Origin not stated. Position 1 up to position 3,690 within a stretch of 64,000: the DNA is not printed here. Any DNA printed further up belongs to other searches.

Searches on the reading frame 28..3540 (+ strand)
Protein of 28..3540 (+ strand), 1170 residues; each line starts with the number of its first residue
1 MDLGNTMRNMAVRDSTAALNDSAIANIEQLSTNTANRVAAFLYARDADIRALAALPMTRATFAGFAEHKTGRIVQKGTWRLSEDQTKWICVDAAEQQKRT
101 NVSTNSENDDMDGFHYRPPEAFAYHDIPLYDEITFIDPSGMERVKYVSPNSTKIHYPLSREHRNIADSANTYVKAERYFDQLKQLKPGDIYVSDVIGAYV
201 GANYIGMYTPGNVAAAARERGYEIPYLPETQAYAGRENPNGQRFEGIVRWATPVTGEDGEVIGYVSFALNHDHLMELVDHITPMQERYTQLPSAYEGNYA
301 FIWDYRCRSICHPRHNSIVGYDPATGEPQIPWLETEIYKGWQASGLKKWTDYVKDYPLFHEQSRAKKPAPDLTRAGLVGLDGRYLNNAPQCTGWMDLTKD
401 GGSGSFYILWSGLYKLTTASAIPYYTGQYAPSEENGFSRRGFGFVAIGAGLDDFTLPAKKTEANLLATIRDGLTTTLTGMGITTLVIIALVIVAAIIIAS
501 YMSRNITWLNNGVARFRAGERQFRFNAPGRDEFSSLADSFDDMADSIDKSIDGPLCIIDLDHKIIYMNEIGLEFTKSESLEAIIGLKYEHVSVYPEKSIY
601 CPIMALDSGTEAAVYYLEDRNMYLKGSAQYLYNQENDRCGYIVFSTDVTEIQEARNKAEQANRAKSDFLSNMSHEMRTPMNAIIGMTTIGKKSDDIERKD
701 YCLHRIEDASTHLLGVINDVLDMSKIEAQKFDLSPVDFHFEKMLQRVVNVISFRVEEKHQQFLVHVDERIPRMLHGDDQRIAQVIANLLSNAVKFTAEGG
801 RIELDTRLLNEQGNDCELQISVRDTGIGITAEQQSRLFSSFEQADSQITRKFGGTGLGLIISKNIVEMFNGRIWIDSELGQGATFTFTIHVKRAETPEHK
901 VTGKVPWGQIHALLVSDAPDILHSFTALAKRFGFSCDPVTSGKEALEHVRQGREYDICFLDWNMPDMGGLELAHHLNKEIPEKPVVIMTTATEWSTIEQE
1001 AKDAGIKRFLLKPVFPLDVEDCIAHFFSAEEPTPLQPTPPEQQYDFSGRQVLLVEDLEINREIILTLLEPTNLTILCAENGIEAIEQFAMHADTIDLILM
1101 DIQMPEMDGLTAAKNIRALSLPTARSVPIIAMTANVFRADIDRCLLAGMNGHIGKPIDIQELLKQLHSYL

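Call 82: search_protein_families(library=pfam, proteins=[window:28-3540:+], max_evalue=0.00001)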
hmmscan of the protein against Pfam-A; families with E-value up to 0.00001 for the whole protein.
window:28-3540:+ (1170 aa): 3 families
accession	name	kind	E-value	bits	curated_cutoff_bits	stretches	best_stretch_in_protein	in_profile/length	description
PF00072.30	Response_reg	-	4.7e-44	149.5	30.2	2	1051-1166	1-110/111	Response regulator receiver domain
PF02518.31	HATPase_c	-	2.8e-29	102.2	26.4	1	776-891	1-109/111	Histidine kinase-, DNA gyrase B-, and HSP90-like ATPase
PF00512.31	HisKA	-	1.8e-16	60.3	26.9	1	664-728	1-65/66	His Kinase A (phospho-acceptor) domain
